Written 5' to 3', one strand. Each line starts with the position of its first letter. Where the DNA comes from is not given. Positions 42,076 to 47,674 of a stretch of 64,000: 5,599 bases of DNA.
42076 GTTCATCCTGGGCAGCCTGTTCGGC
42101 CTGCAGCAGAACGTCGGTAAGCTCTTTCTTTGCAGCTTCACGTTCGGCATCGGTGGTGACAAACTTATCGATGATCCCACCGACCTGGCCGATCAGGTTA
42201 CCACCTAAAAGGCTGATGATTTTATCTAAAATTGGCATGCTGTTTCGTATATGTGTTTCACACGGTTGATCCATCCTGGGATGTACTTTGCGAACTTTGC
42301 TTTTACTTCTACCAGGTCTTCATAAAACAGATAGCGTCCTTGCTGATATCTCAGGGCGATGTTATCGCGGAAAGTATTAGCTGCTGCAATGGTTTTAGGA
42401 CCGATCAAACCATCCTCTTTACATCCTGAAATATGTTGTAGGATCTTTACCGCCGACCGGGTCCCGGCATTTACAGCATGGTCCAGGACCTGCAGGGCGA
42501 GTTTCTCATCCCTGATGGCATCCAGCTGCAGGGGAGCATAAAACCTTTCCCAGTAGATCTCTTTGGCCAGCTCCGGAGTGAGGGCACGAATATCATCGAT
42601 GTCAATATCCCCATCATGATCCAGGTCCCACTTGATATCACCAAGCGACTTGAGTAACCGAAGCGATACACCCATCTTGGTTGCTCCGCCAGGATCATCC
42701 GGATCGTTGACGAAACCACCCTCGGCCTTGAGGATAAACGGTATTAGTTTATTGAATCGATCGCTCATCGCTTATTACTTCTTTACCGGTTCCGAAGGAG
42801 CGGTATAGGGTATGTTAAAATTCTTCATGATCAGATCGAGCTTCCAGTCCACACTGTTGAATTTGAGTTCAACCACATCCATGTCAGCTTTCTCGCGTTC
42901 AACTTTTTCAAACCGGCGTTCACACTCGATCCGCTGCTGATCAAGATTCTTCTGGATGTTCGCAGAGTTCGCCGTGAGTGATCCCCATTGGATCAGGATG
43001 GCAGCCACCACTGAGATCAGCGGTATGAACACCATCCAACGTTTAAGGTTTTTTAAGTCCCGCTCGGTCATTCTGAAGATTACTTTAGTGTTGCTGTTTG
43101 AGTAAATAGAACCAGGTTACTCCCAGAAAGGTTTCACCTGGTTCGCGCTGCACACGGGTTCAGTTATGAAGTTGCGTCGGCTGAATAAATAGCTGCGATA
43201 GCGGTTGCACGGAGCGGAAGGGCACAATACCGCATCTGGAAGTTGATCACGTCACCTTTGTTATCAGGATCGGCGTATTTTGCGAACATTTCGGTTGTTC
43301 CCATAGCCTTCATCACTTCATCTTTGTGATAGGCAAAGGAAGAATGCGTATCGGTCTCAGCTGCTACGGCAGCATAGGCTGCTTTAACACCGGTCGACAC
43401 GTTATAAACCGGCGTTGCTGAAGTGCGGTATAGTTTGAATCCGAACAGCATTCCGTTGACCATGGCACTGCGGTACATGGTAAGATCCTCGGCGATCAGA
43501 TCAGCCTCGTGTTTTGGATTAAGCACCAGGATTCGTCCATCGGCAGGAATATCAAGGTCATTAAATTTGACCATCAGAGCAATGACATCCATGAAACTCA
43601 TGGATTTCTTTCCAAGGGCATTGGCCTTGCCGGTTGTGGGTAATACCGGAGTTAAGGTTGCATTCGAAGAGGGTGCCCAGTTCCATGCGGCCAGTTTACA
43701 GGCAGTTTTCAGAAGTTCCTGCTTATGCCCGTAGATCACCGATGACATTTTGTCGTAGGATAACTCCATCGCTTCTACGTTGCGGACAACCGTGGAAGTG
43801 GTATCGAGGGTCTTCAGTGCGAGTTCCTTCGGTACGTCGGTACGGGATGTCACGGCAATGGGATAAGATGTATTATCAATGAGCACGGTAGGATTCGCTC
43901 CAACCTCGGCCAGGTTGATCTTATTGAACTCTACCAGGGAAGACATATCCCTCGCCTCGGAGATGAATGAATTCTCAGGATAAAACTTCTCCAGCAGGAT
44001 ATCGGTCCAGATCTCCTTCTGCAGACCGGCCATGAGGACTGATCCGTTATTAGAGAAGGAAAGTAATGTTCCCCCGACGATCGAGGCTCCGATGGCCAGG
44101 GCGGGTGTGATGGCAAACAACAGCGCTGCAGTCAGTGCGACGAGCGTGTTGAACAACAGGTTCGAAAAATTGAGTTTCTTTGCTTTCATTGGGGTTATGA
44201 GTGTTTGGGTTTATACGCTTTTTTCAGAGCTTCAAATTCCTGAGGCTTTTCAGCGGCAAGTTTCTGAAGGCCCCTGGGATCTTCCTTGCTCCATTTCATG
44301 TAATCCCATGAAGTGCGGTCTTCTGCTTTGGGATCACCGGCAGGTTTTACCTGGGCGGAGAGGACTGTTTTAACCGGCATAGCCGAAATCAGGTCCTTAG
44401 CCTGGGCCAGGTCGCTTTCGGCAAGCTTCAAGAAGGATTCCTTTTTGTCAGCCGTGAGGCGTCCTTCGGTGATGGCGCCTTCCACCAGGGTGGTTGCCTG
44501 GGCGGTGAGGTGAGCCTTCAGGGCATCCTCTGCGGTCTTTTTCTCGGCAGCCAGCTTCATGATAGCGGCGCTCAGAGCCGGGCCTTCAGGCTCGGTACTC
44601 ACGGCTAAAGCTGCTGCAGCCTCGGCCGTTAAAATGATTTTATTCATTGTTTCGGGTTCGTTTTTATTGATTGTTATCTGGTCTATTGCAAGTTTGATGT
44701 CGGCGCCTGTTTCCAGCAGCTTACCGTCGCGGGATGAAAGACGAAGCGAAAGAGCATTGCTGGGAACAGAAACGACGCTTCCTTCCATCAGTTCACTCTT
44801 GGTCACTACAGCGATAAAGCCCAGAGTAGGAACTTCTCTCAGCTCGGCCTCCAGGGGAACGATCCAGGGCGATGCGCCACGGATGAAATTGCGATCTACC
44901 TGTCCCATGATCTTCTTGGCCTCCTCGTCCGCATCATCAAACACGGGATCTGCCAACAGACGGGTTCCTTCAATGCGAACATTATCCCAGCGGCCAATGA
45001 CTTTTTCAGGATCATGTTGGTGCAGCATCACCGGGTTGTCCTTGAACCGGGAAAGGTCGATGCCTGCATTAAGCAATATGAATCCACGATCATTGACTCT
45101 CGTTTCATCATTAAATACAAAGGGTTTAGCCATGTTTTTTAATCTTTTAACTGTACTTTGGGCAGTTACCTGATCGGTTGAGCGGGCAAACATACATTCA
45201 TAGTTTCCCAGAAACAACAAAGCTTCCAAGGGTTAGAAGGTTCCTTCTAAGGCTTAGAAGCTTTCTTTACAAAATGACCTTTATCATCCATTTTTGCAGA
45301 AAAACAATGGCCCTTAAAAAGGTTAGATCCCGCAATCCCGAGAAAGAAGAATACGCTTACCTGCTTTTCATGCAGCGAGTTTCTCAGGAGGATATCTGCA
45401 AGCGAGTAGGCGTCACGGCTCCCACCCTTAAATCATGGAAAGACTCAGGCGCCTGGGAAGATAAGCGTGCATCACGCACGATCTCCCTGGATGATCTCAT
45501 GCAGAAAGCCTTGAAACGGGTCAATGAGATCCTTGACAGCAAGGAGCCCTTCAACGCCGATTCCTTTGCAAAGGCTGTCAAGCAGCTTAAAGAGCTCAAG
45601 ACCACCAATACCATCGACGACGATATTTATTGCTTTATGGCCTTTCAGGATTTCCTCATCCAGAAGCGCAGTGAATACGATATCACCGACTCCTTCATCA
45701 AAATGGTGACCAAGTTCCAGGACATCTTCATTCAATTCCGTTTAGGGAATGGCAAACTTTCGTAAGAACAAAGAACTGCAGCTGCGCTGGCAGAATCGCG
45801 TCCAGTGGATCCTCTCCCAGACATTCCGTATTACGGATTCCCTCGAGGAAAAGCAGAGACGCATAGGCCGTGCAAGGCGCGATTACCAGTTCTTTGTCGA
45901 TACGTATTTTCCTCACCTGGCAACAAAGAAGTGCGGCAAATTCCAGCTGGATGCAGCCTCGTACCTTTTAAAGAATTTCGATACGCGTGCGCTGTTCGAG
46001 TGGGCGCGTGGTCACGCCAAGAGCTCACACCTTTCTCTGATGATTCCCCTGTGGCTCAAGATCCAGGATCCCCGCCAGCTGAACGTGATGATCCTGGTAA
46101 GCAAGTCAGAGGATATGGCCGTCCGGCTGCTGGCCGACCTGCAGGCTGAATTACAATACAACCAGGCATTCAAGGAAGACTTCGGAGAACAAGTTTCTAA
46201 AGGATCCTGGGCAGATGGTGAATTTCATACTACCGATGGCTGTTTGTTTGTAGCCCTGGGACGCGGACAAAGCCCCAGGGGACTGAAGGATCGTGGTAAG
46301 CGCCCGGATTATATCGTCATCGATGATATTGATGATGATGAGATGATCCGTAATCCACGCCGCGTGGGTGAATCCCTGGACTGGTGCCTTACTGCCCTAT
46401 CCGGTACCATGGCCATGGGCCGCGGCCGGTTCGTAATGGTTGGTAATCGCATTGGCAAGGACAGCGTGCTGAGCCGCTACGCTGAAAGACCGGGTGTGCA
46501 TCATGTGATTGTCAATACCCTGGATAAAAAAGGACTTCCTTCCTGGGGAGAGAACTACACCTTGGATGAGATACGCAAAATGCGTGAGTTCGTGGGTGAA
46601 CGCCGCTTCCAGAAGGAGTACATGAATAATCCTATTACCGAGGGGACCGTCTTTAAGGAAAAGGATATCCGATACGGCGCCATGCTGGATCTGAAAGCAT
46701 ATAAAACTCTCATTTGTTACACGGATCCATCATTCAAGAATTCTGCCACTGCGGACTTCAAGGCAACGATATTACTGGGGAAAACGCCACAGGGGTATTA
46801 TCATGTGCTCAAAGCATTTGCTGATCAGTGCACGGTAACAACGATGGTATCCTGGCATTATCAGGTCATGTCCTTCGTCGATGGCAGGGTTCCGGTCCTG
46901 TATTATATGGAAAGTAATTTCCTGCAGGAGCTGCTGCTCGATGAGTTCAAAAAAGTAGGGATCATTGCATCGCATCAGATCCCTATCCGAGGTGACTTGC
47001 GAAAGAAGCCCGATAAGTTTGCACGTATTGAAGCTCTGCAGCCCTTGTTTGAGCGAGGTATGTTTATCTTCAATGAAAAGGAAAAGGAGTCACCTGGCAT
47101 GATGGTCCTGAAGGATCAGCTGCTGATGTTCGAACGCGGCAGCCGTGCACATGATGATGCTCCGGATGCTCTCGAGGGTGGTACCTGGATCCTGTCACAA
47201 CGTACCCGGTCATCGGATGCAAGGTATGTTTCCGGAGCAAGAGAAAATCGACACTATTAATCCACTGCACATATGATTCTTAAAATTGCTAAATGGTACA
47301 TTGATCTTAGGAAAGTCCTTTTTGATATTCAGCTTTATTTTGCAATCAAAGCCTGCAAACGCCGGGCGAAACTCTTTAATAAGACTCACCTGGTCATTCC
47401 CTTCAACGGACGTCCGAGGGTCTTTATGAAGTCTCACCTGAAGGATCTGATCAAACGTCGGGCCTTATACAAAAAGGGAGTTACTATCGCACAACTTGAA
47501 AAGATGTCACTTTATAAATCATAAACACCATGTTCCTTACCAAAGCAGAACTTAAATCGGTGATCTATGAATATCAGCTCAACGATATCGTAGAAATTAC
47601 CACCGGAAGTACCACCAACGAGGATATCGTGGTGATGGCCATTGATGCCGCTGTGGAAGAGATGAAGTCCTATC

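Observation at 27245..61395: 34.1-kb Mu-like transposable prophage caught inside an AAA-ATPase gene with a 5-bp target duplication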

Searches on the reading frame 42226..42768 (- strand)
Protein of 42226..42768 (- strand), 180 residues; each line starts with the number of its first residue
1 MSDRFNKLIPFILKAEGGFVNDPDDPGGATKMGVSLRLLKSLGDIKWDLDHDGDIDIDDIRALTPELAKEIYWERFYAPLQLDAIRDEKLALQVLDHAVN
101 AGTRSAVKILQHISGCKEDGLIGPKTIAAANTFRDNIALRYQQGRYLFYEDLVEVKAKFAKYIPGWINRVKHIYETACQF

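Call 16: search_protein_families(library=phrogs, proteins=[window:42226-42768:-], max_evalue=0.001)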
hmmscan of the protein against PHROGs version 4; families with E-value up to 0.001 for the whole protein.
window:42226-42768:- (180 aa): 3 families
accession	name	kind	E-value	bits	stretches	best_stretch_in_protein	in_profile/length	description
phrog_315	-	lysis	2e-40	140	1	1-175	331-489/677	endolysin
phrog_12853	-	unknown function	5e-18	66.8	1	4-131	2-130/131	-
phrog_1224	-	head and packaging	0.00083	19.7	1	95-135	29-69/438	endolysin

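Call 84: search_protein_families(library=pfam, proteins=[window:42226-42768:-], max_evalue=0.01)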
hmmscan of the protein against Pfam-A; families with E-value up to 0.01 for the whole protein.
window:42226-42768:- (180 aa): 2 families
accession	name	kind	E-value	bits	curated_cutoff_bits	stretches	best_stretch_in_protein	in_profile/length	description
PF05838.17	Glyco_hydro_108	-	3.3e-22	79.2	21.2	1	10-102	2-85/85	Glycosyl hydrolase 108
PF09374.15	PG_binding_3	-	1.2e-11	45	24.6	1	106-170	2-75/76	Predicted Peptidoglycan domain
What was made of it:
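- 41777..42768 (-): Holin (GTA_holin_3TM) and GH108 endolysin. calls 16, 84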

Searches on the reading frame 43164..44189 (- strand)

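Call 5: search_protein_families(library=pfam, proteins=[window:43164-44189:-], max_evalue=0.01)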
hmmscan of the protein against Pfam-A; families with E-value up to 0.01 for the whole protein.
window:43164-44189:- (341 aa): 0 families

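Call 17: search_protein_families(library=phrogs, proteins=[window:43164-44189:-], max_evalue=0.001)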
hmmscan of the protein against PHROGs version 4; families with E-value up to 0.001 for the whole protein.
window:43164-44189:- (341 aa): 2 families
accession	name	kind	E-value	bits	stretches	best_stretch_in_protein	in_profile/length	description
phrog_267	-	head and packaging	1.7e-24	87.7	1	39-339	16-328/410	major head protein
phrog_283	-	head and packaging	0.0001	22.8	1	198-317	146-260/385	major head protein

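Call 84: search_protein_families(library=pfam, proteins=[window:43164-44189:-], max_evalue=0.01)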
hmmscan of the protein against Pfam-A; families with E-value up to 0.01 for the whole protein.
window:43164-44189:- (341 aa): 0 families

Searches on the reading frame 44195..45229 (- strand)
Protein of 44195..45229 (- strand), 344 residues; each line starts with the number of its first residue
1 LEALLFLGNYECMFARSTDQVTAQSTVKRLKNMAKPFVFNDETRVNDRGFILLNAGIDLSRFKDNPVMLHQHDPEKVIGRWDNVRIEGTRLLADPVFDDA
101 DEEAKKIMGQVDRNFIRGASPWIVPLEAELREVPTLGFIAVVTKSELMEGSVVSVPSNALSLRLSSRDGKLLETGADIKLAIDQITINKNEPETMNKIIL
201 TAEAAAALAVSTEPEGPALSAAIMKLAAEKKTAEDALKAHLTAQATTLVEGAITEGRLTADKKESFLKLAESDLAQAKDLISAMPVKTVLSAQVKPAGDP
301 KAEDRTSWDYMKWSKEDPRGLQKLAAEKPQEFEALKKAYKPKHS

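Call 5: search_protein_families(library=pfam, proteins=[window:44195-45229:-], max_evalue=0.01)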
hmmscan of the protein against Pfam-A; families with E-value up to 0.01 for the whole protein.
window:44195-45229:- (344 aa): 2 families
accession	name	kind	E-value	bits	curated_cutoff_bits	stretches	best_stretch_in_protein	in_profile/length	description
PF10123.14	Mu-like_Pro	-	0.0002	21.5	25.2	1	212-307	211-306/330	Mu-like prophage I protein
PF04586.22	Peptidase_S78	-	0.0032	18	21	0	65-160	51-149/165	Caudovirus prohead serine protease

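Call 17: search_protein_families(library=phrogs, proteins=[window:44195-45229:-], max_evalue=0.001)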
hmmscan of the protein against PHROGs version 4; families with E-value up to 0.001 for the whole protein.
window:44195-45229:- (344 aa): 7 families
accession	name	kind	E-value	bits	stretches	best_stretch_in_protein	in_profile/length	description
phrog_11321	-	unknown function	1.6e-61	209.6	1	33-338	1-321/327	-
phrog_617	-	head and packaging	1.8e-13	51.3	1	37-257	30-244/626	major head protein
phrog_4523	-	head and packaging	1.3e-07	31.7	1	54-277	60-279/644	major head and protease protein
phrog_2976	-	head and packaging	2.4e-07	31.8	1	175-315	248-389/394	head maturation protease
phrog_328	-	head and packaging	5.2e-05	24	1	181-303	198-308/339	head maturation protease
phrog_80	-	head and packaging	8e-05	23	1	38-239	244-456/607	head maturation protease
phrog_3894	-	head and packaging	9.4e-05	22.8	1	202-316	338-455/458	head maturation protease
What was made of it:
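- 43164..45229 (-): Major head protein (43164-44189) and Mu I-like protease/scaffold (44195-45229). calls 5, 17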

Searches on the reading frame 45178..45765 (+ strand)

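Call 18: search_protein_families(library=phrogs, proteins=[window:45178-45765:+], max_evalue=0.001)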
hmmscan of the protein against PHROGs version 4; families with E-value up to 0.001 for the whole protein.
window:45178-45765:+ (195 aa): 5 families
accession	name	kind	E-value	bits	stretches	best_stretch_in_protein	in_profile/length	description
phrog_4151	-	DNA, RNA and nucleotide metabolism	6.9e-22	78.9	1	52-191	5-150/154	DNA binding protein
phrog_7344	-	head and packaging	5.7e-06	27.6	1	56-121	17-83/161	terminase small subunit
phrog_2538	-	head and packaging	2.7e-05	25.3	1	55-122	6-75/129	terminase small subunit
phrog_509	-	head and packaging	0.00046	20.8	1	48-101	2-55/238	terminase small subunit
phrog_1889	-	head and packaging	0.00084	19.9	0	50-99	3-54/276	terminase small subunit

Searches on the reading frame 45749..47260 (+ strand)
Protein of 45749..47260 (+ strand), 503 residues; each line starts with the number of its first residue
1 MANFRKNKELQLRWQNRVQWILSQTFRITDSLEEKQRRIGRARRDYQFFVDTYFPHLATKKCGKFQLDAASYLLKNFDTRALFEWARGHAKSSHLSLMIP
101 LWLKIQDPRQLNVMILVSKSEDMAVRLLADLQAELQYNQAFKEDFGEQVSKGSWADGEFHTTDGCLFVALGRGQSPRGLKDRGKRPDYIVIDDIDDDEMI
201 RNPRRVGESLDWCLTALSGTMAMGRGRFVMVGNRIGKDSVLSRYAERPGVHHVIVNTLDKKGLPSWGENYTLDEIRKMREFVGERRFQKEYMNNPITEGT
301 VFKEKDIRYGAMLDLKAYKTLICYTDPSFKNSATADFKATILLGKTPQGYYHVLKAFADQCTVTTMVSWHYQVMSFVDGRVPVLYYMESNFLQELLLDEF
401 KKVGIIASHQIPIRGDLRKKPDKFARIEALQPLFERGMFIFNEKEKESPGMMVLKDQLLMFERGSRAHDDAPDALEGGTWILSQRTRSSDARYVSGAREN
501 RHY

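Call 5: search_protein_families(library=pfam, proteins=[window:45749-47260:+], max_evalue=0.01)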
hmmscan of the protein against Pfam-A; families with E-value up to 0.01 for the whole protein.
window:45749-47260:+ (503 aa): 0 families

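Call 17: search_protein_families(library=phrogs, proteins=[window:45749-47260:+], max_evalue=0.001)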
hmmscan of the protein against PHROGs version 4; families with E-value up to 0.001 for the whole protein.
window:45749-47260:+ (503 aa): 3 families
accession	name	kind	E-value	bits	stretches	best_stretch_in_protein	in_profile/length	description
phrog_38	-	head and packaging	2.6e-81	275.4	1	26-492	248-713/760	terminase large subunit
phrog_5573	-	head and packaging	2.2e-13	51.2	1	250-477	12-229/250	terminase large subunit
phrog_4758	-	head and packaging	3.3e-08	34.2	1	34-219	9-192/243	terminase large subunit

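Call 85: search_dna_similar(query=window:45749-47260:+, collection=phages, mode=protein, max_rows=15)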
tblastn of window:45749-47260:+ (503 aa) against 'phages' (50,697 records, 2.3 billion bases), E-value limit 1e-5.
Records with a match: 324; places in all: 324; records where one place covers at least 80% of the query: 68.
Best place of each record, by identity: 60-80% 1; <60% 323.
By first word of the organism name: Pseudomonas 121; Ralstonia 98; Bacteriophage 21; Bacteroides 21; Paenibacillus 13; Porphyromonas 10; Bacillus 9; Rhodobacter 3; Winogradskyella 2; Leptospira 2; and 16 more.
By host as written in the record: Ralstonia solanacearum 70; - 60; Pseudomonas aeruginosa 35; Pseudomonas aeruginosa PA14 32; Paenibacillus larvae 11; Ralstonia solanacearum Race 3, Biovar 1 6; Helicobacter pullorum 3; Bacillus alcalophilus CGMCC 1.3604 3; and 86 more.
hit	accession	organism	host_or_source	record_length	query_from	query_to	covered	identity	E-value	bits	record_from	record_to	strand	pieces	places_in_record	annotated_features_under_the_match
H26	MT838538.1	Bacteriophage sp.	human fecal samples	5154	5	503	99%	61.8%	0e+0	618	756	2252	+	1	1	record has no annotation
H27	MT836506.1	Bacteriophage sp.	human fecal samples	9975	6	499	98%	47.0%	8e-131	424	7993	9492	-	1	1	record has no annotation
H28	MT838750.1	Bacteriophage sp.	human fecal samples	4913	1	500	99%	46.2%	1e-131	422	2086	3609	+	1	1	record has no annotation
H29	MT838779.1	Bacteriophage sp.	human fecal samples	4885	30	487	91%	49.2%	5e-132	423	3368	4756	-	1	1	record has no annotation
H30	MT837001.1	Bacteriophage sp.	human fecal samples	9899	6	451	89%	47.6%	2e-119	391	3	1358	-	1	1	record has no annotation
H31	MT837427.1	Bacteriophage sp.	human fecal samples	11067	29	503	94%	33.8%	8e-65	233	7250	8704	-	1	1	record has no annotation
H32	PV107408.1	Bacteroides phage jmh72_hp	Bacteroides thetaiotaomicron jmh72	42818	29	501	94%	33.5%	2e-64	233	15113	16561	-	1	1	terminase large subunit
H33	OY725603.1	Bacteroides phage p00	-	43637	29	501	94%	33.5%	2e-64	233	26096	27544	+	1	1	terminase large subunit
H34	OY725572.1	Bacteroides phage p00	-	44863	29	501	94%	33.5%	2e-64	233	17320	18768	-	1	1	terminase large subunit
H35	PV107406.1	Bacteroides phage jmh47_hp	Bacteroides thetaiotaomicron jmh47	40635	29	501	94%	33.5%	1e-63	230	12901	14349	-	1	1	terminase large subunit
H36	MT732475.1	Winogradskyella phage Peternella_1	Winograskyella sp. HaHa_3_26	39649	5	490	97%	32.5%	1e-60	221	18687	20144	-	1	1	head assembly cofactor/terminase | hypothetical protein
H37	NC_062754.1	Winogradskyella phage Peternella_1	Winograskyella sp. HaHa_3_26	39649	5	490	97%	32.5%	1e-60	221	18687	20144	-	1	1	head assembly cofactor/terminase | hypothetical protein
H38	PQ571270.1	Bacteroides phage BKO1-TP4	Bacteroides koreensis HM3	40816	29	501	94%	33.3%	8e-64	230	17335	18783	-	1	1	terminase large subunit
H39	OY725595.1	Bacteroides phage p00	-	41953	29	501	94%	33.3%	8e-64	230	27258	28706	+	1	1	terminase large subunit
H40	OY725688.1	Bacteroides phage p00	-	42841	29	501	94%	33.3%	8e-64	230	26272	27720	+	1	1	terminase large subunit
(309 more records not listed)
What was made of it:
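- Closest known: Bacteroides hankyphage. Same: The large terminase is about 33% identical (call 85).
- The relatives of the large terminase in GenBank include many Mu-like phages, among them hankyphage and Peternella (call 85).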

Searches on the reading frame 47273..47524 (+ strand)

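Call 17: search_protein_families(library=phrogs, proteins=[window:47273-47524:+], max_evalue=0.001)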
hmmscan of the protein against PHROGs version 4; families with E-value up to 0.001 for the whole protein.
window:47273-47524:+ (83 aa): 1 family
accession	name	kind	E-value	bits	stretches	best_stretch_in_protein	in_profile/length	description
phrog_22181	-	unknown function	5.7e-11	43.4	1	13-81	6-73/76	-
